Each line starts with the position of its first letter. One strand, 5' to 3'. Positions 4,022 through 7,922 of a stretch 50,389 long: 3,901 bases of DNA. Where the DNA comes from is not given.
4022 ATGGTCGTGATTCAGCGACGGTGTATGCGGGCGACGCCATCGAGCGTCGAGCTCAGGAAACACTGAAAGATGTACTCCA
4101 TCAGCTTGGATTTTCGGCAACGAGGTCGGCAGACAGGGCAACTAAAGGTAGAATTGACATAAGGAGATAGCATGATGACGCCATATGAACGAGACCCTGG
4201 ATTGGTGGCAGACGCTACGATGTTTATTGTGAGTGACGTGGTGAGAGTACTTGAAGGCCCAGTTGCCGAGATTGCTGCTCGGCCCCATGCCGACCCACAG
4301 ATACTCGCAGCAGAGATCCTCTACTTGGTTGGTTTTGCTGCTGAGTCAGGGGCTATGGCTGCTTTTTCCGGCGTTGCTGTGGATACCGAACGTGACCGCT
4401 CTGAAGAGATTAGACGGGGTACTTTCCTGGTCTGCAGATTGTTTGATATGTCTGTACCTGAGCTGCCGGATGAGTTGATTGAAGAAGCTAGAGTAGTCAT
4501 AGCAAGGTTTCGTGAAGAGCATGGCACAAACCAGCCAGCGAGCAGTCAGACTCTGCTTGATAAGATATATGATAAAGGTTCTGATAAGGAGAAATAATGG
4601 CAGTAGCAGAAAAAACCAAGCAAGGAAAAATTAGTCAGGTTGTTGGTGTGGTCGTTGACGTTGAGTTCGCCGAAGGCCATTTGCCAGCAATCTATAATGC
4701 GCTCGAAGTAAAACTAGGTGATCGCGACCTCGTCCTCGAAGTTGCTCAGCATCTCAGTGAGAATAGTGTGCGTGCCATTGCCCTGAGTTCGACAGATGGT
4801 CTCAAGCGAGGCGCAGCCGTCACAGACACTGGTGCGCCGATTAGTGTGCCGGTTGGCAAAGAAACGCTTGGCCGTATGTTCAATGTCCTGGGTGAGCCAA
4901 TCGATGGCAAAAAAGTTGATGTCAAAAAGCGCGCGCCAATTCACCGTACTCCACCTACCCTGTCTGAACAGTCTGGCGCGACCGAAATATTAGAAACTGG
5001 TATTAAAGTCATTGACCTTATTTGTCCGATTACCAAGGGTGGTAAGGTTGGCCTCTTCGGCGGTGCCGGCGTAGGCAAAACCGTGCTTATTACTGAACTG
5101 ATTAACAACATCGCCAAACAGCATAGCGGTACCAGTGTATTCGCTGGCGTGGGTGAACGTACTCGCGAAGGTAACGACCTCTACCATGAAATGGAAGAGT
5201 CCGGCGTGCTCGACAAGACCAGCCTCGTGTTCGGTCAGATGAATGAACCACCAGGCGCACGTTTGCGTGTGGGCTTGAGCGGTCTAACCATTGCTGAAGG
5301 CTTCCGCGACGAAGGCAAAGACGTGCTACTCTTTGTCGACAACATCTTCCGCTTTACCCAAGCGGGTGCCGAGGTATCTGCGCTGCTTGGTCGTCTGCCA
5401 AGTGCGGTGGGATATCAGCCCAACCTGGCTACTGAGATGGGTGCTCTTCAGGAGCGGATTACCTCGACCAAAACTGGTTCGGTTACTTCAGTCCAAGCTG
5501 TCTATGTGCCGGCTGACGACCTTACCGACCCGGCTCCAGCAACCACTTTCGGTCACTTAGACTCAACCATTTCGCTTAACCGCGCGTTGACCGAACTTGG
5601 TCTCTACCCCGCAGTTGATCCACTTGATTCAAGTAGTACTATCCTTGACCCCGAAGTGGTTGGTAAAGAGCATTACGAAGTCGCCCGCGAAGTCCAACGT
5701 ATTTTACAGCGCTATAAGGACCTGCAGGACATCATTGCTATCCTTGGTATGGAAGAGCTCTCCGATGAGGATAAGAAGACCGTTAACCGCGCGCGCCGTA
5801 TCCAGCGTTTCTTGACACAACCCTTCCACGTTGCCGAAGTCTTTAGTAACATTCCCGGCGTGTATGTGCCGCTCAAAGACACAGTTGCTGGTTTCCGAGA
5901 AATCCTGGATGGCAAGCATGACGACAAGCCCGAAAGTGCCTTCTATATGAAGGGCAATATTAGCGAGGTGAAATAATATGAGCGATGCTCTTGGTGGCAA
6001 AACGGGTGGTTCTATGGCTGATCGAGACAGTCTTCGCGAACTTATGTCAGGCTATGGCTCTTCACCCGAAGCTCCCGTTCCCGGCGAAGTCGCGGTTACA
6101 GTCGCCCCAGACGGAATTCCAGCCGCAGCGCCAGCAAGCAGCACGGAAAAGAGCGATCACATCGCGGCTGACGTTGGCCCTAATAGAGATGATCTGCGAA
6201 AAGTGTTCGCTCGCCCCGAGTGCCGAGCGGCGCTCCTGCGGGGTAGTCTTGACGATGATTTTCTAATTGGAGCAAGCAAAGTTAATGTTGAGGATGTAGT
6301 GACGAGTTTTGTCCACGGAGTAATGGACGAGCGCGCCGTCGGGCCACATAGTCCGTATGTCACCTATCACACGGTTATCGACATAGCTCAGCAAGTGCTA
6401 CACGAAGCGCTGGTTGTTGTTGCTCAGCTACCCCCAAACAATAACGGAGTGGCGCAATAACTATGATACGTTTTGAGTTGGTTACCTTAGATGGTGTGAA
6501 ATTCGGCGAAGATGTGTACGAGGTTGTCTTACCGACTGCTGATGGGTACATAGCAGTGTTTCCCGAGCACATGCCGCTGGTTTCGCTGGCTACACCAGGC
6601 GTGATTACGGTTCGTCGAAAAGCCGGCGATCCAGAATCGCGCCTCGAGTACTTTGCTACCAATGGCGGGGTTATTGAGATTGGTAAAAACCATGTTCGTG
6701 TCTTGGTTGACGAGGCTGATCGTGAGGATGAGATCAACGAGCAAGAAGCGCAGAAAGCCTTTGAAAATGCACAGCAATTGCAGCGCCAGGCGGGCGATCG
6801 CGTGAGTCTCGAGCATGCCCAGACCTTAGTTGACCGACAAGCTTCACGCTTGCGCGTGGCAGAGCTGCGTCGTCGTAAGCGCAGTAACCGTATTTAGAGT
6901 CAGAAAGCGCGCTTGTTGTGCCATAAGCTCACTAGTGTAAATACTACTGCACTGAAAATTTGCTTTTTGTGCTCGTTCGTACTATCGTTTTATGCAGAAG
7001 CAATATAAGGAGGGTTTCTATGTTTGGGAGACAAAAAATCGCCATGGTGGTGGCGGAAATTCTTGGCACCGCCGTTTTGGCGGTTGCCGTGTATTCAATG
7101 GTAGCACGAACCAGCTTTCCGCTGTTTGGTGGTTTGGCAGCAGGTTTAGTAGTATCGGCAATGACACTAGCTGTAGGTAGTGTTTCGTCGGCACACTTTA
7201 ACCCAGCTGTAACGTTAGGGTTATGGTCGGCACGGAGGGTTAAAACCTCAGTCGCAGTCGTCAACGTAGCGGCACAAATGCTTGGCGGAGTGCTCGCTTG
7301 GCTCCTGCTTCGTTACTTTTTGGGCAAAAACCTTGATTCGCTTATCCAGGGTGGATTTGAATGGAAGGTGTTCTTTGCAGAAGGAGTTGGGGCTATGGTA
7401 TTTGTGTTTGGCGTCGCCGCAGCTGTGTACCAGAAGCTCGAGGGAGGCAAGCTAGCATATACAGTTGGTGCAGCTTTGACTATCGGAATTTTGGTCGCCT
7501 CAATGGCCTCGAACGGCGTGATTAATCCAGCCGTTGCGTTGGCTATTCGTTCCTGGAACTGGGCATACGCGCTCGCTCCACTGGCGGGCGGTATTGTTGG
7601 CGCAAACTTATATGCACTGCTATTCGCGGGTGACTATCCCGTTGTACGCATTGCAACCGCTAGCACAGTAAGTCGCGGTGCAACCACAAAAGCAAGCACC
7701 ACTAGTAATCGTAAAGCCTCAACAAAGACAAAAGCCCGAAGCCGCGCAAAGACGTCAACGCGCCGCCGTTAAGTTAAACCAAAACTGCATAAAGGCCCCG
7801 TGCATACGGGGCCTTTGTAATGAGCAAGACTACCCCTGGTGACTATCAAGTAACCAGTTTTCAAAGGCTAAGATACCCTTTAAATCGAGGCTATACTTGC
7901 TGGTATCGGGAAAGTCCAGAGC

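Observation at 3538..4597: Two-gene ORFan cassette wedged between atpG and atpD, translationally coupled but compositionally foreign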

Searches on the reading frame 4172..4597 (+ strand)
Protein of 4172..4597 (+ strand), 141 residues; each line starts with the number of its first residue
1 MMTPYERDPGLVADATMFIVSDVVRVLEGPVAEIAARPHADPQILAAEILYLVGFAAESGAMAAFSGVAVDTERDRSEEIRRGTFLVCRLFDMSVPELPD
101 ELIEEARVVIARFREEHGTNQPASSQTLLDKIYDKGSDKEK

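Call 4: search_protein_families(library=pfam, proteins=[window:4172-4597:+], max_evalue=1)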
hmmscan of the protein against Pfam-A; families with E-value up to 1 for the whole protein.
window:4172-4597:+ (141 aa): 0 families

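Call 5: search_protein_families(library=ncbifam, proteins=[window:4172-4597:+], max_evalue=1)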
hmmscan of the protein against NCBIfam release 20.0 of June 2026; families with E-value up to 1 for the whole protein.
window:4172-4597:+ (141 aa): 0 families

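Call 6: search_protein_families(library=padloc, proteins=[window:4172-4597:+], max_evalue=1)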
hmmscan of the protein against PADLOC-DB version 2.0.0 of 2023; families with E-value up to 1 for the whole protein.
window:4172-4597:+ (141 aa): 0 families

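Call 11: find_homologous_proteins(query=window:4172-4594:+, max_evalue=0.01)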
Query window:4172-4594:+ (141 aa): 1 proteins with E <= 0.01 among 171 candidates.
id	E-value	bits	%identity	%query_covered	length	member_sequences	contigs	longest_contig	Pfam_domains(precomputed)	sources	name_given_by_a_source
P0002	8.4e-84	296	100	99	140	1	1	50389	-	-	-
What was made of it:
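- orf141 has no homolog anywhere (call 11).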

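Call 46: search_solved_structures(query=window:4172-4594:+, max_evalue=10)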
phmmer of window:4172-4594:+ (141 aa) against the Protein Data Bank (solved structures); distinct sequences matched with E-value up to 10: 4.
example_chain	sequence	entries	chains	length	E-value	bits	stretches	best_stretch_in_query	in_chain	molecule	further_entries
5j2l_B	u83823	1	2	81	0.42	14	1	70-117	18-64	protein design 2L4HC2_11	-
4cic_A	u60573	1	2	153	1.1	12.6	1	19-43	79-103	TRANSCRIPTIONAL REGULATOR, BADM/RRF2 FAMILY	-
6z3u_A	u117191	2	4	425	1.3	12.5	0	53-90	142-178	CYCLIN domain-containing protein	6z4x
9nzy_A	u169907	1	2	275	1.8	12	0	46-79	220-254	Uncharacterized methyltransferase MTH_231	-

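Call 47: search_protein_families(library=phrogs, proteins=[window:4172-4594:+], max_evalue=1)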
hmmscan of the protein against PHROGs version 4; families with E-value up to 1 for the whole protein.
window:4172-4594:+ (141 aa): 0 families

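Call 52: predict_structure(protein=window:4172-4594:+)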
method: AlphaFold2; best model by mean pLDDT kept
length: 141 residues; sequences in the alignment: 1
mean_pLDDT: 59.7   pTM: 0.59
mean pLDDT of the five models: 59.7, 58.3, 50.7, 44.3, 42.0
residues with pLDDT >= 90: 0; 70-90: 37; 50-70: 71; < 50: 33
segments of 3 or more residues with pLDDT < 50: 1-25, 135-141
pLDDT, mean of each block of 10 residues (from residue 1): 39 34 52 62 65 66 59 76 72 72 73 67 55 48 31
secondary structure, 60 per line:
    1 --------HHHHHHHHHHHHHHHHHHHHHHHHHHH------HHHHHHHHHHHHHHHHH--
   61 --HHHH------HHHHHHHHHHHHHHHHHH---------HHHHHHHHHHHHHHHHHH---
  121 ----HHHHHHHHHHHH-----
elements in order: H9-35 H42-58 H63-66 H73-90 H100-117 H125-136
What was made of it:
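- Its AlphaFold model is of low confidence (pLDDT 60, call 52).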

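Call 57: fold_search(model_id=the predicted structure, library=pdb)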
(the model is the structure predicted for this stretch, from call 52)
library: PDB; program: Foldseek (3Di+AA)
matches with E <= 10: 105; with E <= 0.001: 0
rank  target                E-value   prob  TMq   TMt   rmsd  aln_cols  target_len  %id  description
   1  4etr_A                9.6e-01  0.18  0.25  0.28  14.7       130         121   18  X-ray structure of PA2169 from Pseudomonas aeruginosa (released 2013-01-09)
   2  3kh2_A                1.5e+00  0.44  0.34  0.37   5.8       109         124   15  Crystal structure of the P1 bacteriophage Doc toxin (F68S) in complex with the Phd antitoxin (L17M/V39A). Northeast St (released 2010-08-18)
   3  4pur_B                1.6e+00  0.20  0.27  0.20  13.5       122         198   17  Crystal structure of MglA from Francisella tularensis (released 2015-06-24)
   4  4omv_B                1.6e+00  0.16  0.24  0.19  10.4       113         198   16  Crystal Structure of a Putative Macrophage Growth Locus, subunit A From Francisella tularensis SCHU S4 (released 2014-02-05)
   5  2w6y                  2.3e+00  0.07  0.19  0.18  13.2       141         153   14  Crystal structure of Sperm Whale Myoglobin mutant YQR in complex with Xenon (released 2009-12-22)
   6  3dd7_C                2.4e+00  0.21  0.32  0.35   7.1       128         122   17  Structure of DocH66Y in complex with the C-terminal domain of Phd (released 2008-09-16)
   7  8k7z                  2.5e+00  0.11  0.26  0.23  11.3       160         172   12  De novo design protein -N1 (released 2024-07-31)
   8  3dd7_A                3.2e+00  0.18  0.34  0.37   6.3       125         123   16  Structure of DocH66Y in complex with the C-terminal domain of Phd (released 2008-09-16)
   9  3ust                  3.2e+00  0.06  0.21  0.14  16.0       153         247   10  Structure of BmNPV ORF075 (p33) (released 2012-10-10)
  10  8st7_A                3.4e+00  0.13  0.25  0.19   9.1        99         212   10  Structure of E3 ligase VsHECT bound to ubiquitin (released 2023-07-12)
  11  2e2y                  3.5e+00  0.04  0.18  0.17  14.8       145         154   13  Crystal Structure of F43W/H64D/V68I Myoglobin (released 2007-10-23)
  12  9dvb_D                3.9e+00  0.09  0.26  0.29  15.2       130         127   17  Thermus thermophilus MreC-MreD complex with an internal MreD BRIL fusion and an anti-BRIL Fab (released 2025-10-15)
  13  8dz8_G                3.9e+00  0.08  0.19  0.27   9.8        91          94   13  Neoleukin 4, a de novo designed IL-4 mimetic (released 2023-03-29)
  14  1b5l                  3.9e+00  0.08  0.25  0.24  10.6       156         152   11  OVINE INTERFERON TAU (released 1999-05-18)
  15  2oer_B                4.1e+00  0.07  0.23  0.19   9.2       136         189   12  Probable Transcriptional Regulator from Pseudomonas aeruginosa (released 2007-01-30)
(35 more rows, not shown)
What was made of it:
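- On Type II toxin-antitoxin module: The Foldseek match to Doc has E = 1.5 on a model of pLDDT 60 (call 57).
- The top Foldseek hits of the low-confidence orf141 model include the Doc toxin (3kh2_A, E = 1.5, TM 0.34-0.37, call 57).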

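Call 65: search_dna_similar(query=window:4172-4594:+, collection=phages, mode=protein, max_evalue=0.01)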
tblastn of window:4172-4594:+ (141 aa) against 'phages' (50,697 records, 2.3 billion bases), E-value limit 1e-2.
No match.

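Call 67: search_dna_similar(query=window:4172-4594:+, collection=plasmids, mode=protein, max_evalue=0.01)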
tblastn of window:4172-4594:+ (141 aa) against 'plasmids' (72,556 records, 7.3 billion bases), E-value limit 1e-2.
No match.

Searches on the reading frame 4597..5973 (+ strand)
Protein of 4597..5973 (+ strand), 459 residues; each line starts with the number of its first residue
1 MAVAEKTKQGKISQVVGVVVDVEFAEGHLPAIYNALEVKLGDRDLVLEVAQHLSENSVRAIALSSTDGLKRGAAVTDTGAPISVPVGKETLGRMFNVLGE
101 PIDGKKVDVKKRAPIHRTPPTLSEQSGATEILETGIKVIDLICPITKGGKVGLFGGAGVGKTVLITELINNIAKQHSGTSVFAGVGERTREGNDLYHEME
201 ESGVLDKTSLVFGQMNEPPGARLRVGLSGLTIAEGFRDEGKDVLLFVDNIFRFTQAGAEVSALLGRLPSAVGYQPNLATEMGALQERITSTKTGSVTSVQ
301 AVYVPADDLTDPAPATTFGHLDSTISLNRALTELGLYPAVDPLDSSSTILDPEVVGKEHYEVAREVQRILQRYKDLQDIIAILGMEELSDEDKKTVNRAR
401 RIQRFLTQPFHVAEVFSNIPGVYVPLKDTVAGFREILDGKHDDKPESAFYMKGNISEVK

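Call 13: find_related_loci(query=window:4597-5973:+, collection=genome_contigs, flank=6000)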
Query window:4597-5973:+ (459 aa) in genome_contigs; peptide patterns used: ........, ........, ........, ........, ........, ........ (x = any residue, [..] = any of these).
600 stretches matched a pattern (row limit reached: there are more); 598 encode a relative of the query (tblastn E <= 1e-3); the best 80 are kept; 80 distinct loci.
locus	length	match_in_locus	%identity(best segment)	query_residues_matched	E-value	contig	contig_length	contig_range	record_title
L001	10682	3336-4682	87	10-459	0e+0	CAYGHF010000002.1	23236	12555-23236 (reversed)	MAG TPA_asm: uncultured Candidatus Saccharimonas sp. isolate ERP113451_co3_278 genome assembly, contig: NODE_1578_length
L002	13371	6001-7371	85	2-459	0e+0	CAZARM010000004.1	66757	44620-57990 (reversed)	MAG TPA_asm: uncultured Candidatus Saccharibacteria bacterium isolate SRP200132_co1_173 genome assembly, contig: NODE_58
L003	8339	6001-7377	83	3-459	0e+0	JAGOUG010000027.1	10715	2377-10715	Candidatus Saccharibacteria bacterium isolate Gw_Eff_bin_463 Gw_Eff_15839_length_10715_cov_4.273517, whole genome shotgu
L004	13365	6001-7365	82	5-459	0e+0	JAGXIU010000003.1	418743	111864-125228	MAG: Candidatus Saccharibacteria bacterium isolate LH_M93 k141_873712, whole genome shotgun sequence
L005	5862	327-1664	77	8-451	0e+0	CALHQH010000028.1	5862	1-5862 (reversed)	MAG TPA_asm: uncultured Candidatus Saccharibacteria bacterium isolate ERR589518_bin.74_CONCOCT_v1.1_MAG genome assembly,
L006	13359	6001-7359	76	9-459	0e+0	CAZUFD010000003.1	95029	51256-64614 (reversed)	MAG TPA_asm: uncultured Gammaproteobacteria bacterium isolate SRP269290_co6_41 genome assembly, contig: NODE_46_length_9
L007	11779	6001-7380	73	10-459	0e+0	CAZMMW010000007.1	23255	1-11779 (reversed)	MAG TPA_asm: uncultured Gammaproteobacteria bacterium isolate SRP257756_co1_229 genome assembly, contig: NODE_1662_lengt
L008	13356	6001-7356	74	9-458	0e+0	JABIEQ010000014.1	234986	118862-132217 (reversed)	MAG: Candidatus Magasanikbacteria bacterium isolate SI053_bin100 k141_800828, whole genome shotgun sequence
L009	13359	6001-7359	75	10-459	0e+0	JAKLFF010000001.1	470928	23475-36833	MAG: Patescibacteria group bacterium isolate RA.bin150 RA.bin150_1, whole genome shotgun sequence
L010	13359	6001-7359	73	9-459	0e+0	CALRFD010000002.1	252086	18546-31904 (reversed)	MAG: Patescibacteria group bacterium isolate Ike-100m-12 genome assembly, contig: Ike-100-c9, whole genome shotgun seque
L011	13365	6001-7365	73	6-458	0e+0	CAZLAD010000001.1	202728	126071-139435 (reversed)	MAG TPA_asm: uncultured Candidatus Saccharibacteria bacterium isolate SRP278252_co2_797 genome assembly, contig: NODE_61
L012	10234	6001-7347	72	8-455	0e+0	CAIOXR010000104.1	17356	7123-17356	uncultured bacterium isolate AM-2014-D8_bin-0749 genome assembly, contig: bin-0749:104/110, whole genome shotgun sequenc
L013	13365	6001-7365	73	6-459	0e+0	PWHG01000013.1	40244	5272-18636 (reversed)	MAG: Candidatus Falkowbacteria bacterium isolate T1Sed10_134 T1-Sed10-C587, whole genome shotgun sequence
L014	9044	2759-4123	73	5-458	0e+0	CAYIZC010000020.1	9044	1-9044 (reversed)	MAG TPA_asm: uncultured Gammaproteobacteria bacterium isolate ERP122455_co1_170 genome assembly, contig: NODE_2374_lengt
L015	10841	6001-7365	71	5-458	0e+0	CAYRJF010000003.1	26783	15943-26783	MAG TPA_asm: uncultured Gammaproteobacteria bacterium isolate binchicken_co13_456 genome assembly, contig: NODE_2261_len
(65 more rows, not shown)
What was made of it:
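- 4597..5976 (+): atpD (F1 beta, 459 aa). 82-87% identity to Saccharibacteria atpD (call 13).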

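Call 72: search_protein_families(library=pfam, proteins=[L004:5453-5980:+, L003:3999-4559:+], max_evalue=0.01)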
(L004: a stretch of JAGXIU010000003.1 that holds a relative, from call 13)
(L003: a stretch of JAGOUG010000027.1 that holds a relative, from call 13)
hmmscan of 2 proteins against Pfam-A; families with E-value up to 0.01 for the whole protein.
L004:5453-5980:+ (176 aa): 0 families

L003:3999-4559:+ (187 aa): 0 families

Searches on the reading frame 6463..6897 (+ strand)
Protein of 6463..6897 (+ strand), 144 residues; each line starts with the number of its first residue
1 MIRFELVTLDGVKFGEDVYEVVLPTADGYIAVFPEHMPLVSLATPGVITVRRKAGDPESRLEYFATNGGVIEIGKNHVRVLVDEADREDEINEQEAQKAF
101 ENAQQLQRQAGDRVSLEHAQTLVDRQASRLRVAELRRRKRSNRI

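Call 4: search_protein_families(library=pfam, proteins=[window:6463-6897:+], max_evalue=1)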
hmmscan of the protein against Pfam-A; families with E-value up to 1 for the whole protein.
window:6463-6897:+ (144 aa): 3 families
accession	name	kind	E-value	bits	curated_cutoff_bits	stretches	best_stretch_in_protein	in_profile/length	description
PF02823.21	ATP-synt_DE_N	-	3.8e-18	65.7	27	1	3-85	2-80/80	ATP synthase, Delta/Epsilon chain, beta-sandwich domain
PF00401.25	ATP-synt_DE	-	0.0024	18.4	24.6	1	89-134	1-47/47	ATP synthase, Delta/Epsilon chain, long alpha-helix domain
PF10979.13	DUF2786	-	0.55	10.7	23.9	1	89-111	15-37/40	Protein of unknown function (DUF2786)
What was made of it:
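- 6463..6897 (+): atpC (F1 epsilon, 144 aa). Pfam ATP-synt_DE_N E=4e-18 (call 4).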

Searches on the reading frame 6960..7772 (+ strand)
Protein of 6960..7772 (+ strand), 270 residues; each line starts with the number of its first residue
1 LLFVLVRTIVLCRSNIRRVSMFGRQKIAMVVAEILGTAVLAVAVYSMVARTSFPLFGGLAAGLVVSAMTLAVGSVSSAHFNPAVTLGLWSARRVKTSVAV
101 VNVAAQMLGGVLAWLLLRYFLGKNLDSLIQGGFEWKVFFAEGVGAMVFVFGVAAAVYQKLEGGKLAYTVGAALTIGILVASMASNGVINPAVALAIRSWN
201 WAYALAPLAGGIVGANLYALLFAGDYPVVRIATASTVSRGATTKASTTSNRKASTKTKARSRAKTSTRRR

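Call 4: search_protein_families(library=pfam, proteins=[window:6960-7772:+], max_evalue=1)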
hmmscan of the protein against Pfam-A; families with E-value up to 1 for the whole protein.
window:6960-7772:+ (270 aa): 1 family
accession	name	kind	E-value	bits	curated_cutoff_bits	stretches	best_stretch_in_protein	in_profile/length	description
PF00230.25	MIP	-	9.2e-19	68.5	25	1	29-221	10-221/222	Major intrinsic protein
